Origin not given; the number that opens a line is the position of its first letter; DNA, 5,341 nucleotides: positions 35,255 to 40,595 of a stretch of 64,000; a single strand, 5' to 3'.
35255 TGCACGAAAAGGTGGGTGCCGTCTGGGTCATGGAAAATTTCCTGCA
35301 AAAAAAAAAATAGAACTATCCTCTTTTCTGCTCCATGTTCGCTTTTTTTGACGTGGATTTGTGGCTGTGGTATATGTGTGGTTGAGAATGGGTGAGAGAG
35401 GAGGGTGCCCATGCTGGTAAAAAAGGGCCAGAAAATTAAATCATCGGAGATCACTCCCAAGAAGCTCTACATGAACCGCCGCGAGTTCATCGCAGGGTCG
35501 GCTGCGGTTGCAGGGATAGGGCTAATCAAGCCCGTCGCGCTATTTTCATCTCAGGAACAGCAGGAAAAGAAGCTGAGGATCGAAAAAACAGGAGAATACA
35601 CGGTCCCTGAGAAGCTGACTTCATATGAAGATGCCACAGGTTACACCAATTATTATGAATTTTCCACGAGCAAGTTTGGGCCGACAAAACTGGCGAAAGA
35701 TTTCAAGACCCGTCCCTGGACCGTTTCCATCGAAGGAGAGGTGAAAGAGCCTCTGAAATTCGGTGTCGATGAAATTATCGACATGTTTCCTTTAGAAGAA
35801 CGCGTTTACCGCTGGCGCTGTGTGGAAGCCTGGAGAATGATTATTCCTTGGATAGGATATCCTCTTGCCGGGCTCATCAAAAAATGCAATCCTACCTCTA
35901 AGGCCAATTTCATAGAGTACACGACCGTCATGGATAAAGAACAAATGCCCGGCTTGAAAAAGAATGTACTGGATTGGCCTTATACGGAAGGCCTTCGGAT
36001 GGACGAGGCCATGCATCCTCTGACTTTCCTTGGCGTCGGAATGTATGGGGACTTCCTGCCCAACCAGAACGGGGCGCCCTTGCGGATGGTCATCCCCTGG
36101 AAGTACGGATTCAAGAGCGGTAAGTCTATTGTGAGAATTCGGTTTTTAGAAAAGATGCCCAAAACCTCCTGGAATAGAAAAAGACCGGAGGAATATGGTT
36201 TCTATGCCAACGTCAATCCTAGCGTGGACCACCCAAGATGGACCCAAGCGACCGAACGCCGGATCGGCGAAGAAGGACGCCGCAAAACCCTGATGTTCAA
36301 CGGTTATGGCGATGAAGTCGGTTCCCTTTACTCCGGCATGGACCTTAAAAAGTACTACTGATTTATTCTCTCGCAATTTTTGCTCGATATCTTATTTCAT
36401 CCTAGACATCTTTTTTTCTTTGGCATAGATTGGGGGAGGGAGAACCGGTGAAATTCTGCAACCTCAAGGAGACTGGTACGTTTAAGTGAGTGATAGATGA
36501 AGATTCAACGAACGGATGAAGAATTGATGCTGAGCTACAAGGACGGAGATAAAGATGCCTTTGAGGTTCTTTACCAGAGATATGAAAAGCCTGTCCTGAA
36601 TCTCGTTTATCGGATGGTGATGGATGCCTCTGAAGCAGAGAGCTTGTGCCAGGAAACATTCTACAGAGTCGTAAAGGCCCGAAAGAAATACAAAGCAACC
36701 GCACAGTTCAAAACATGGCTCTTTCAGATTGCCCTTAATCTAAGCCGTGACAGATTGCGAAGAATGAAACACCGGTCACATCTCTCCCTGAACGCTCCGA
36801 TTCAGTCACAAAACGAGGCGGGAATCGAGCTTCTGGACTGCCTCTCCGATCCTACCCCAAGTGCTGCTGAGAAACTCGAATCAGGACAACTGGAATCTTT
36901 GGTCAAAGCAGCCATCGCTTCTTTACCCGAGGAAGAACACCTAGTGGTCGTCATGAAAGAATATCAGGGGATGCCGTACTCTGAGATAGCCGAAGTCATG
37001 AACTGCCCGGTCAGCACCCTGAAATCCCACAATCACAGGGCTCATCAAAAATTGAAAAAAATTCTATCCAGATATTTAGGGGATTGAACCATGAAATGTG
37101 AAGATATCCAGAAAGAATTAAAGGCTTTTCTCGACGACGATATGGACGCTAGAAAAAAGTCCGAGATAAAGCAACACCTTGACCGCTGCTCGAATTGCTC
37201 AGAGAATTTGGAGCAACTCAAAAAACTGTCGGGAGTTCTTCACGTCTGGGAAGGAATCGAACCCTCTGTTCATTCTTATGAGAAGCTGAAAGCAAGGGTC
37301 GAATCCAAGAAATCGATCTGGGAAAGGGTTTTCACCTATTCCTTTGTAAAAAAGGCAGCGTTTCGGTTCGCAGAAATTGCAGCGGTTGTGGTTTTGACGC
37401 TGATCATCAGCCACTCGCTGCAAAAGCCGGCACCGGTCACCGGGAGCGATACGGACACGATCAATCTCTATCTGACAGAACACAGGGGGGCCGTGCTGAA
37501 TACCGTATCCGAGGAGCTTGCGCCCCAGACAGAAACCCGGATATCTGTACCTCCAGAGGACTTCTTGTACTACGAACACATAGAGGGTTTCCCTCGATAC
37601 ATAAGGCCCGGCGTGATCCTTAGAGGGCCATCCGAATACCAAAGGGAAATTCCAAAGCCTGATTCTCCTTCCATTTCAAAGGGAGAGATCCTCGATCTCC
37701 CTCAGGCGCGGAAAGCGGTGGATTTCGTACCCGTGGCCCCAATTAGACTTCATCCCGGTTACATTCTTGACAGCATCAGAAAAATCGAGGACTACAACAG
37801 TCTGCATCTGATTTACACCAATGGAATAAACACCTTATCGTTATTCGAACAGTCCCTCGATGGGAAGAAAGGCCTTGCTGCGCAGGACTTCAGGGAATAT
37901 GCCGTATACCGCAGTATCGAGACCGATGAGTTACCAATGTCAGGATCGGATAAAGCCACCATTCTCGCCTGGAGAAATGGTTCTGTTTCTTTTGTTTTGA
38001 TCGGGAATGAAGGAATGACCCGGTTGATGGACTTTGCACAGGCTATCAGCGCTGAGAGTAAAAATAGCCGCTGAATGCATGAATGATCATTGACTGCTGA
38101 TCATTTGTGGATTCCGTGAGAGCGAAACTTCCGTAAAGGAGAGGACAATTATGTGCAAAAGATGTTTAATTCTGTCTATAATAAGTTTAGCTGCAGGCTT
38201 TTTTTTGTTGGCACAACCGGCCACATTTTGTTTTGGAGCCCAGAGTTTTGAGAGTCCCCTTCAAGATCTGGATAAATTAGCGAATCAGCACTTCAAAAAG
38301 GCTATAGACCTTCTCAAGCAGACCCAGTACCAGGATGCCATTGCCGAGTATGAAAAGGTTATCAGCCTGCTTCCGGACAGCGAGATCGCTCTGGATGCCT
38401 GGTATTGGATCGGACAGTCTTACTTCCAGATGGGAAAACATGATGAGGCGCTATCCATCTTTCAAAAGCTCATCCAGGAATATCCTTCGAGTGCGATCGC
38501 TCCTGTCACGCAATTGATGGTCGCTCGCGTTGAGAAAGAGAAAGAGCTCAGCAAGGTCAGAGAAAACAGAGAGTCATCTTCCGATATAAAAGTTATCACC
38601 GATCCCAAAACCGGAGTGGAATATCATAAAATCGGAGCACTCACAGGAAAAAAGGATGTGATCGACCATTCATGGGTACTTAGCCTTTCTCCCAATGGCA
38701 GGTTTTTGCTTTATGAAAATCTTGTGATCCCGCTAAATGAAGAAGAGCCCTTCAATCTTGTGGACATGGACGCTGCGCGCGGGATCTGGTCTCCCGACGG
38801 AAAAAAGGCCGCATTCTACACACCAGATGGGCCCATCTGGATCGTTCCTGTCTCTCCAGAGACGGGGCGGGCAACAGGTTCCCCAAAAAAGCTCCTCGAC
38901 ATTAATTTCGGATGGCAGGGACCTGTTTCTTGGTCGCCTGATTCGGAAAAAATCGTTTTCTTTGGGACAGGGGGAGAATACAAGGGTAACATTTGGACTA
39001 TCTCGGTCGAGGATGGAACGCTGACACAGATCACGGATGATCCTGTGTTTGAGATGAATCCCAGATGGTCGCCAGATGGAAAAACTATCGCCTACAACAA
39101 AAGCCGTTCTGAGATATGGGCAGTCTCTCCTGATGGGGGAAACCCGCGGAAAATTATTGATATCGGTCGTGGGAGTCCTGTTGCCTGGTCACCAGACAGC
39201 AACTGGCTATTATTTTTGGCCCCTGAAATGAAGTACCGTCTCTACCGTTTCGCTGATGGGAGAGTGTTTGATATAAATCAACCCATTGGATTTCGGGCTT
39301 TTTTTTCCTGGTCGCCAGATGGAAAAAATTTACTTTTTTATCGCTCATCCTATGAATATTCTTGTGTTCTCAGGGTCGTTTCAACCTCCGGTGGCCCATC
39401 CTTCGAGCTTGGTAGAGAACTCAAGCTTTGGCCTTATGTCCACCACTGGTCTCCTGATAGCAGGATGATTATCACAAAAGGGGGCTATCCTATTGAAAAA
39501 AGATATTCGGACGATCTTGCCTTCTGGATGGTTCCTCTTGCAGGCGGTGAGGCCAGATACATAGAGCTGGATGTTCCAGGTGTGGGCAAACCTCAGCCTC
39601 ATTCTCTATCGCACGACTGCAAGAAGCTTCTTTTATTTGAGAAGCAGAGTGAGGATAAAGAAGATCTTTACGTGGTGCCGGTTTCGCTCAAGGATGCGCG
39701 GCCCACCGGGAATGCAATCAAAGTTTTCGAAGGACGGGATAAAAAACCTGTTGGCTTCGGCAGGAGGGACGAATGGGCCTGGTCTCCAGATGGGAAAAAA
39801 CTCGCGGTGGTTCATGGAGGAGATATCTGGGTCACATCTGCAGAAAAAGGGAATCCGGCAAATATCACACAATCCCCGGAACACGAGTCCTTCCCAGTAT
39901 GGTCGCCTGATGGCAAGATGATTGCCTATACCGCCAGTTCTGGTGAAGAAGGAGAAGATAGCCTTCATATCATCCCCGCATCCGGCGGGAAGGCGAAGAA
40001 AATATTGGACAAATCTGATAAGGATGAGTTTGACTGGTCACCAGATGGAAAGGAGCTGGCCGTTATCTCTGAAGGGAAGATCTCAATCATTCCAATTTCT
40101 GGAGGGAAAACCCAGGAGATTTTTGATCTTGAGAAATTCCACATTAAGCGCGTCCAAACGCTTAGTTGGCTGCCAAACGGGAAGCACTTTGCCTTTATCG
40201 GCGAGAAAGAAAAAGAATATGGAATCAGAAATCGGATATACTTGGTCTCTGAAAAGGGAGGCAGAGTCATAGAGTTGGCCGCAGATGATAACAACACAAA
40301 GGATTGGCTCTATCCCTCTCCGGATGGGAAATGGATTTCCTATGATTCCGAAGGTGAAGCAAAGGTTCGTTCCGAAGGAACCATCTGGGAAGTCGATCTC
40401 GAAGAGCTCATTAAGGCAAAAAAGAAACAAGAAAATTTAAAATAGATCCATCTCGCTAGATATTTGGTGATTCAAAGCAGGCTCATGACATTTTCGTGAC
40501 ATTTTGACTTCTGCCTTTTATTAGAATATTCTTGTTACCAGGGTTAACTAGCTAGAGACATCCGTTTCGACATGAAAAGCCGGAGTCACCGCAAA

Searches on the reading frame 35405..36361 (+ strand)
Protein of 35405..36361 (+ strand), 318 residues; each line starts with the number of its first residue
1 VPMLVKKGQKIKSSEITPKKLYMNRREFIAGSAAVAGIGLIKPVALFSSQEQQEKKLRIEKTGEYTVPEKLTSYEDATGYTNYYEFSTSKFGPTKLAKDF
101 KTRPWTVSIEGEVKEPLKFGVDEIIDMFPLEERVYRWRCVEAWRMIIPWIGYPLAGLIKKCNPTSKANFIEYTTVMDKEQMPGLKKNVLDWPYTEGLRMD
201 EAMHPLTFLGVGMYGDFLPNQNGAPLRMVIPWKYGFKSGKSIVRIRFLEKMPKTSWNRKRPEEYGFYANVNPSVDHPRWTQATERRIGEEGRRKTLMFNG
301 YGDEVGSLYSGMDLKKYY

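Call 33: search_protein_families(library=pfam, proteins=[window:35405-36361:+], max_evalue=0.001)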
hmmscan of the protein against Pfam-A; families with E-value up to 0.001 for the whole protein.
window:35405-36361:+ (318 aa): 1 family
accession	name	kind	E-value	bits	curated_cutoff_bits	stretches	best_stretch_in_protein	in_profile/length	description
PF00174.25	Oxidored_molyb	-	6.4e-29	101.1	24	1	100-256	7-169/169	Oxidoreductase molybdopterin binding domain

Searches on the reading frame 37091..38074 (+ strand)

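Call 33: search_protein_families(library=pfam, proteins=[window:37091-38074:+], max_evalue=0.001)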
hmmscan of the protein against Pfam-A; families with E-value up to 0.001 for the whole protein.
window:37091-38074:+ (327 aa): 1 family
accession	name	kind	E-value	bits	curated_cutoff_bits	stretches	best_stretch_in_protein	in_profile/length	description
PF13490.11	zf-HC2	-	2.2e-07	31.3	22.2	1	3-36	1-34/35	Putative zinc-finger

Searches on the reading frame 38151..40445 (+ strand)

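Call 33: search_protein_families(library=pfam, proteins=[window:38151-40445:+], max_evalue=0.001)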
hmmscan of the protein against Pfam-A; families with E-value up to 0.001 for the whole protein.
window:38151-40445:+ (764 aa): 20 families
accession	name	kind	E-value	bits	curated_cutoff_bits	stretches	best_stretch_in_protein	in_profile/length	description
PF07676.18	PD40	-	6.8e-31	106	20.9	2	572-596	4-28/38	WD40-like Beta Propeller Repeat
PF00930.27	DPPIV_N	-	5.4e-14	52.1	22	0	543-594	49-118/354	Dipeptidyl peptidase IV (DPP IV) N-terminal region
PF13174.12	TPR_6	-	2.6e-13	50.1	26.3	1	82-114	1-33/33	Tetratricopeptide repeat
PF25174.1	Beta-prop_THOC3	-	3.3e-13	49.7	305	1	543-683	53-189/272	THOC3 beta-propeller domain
PF07719.23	TPR_2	-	1.1e-12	47.4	27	1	82-113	2-33/34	Tetratricopeptide repeat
PF12894.13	ANAPC4_WD40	-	7.4e-12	45.8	22.9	0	626-673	43-88/91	Anaphase-promoting complex subunit 4 WD40 domain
PF00515.34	TPR_1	-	6.5e-10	38.8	27.8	1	82-113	2-33/34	Tetratricopeptide repeat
PF13432.12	TPR_16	-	3.8e-09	37.2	32.7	1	49-115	2-65/65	Tetratricopeptide repeat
PF24817.1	WD40_WDHD1_1st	-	1.9e-08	34.3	109.9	0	542-599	184-245/291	WDHD1 first WD40 domain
PF13181.12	TPR_8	-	4.3e-08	33.1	25.7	1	82-112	2-32/34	Tetratricopeptide repeat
PF14559.12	TPR_19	-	8e-08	32.9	25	1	54-115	1-60/68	Tetratricopeptide repeat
PF24797.1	Beta-prop_WDR35_TULP_N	-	9.4e-08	32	80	0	541-599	120-179/332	WDR35/TULP4 N-terminal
PF25460.1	Beta-prop_Aladin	-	8.4e-07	28.9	171.1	0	291-399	105-214/340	Aladin seven-bladed propeller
PF13428.12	TPR_14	-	3.1e-06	27.8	23.5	1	82-115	2-35/44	Tetratricopeptide repeat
PF23775.1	Beta-prop_RIG_2nd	-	3.8e-06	27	80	0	628-701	44-98/278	RIG second beta-propeller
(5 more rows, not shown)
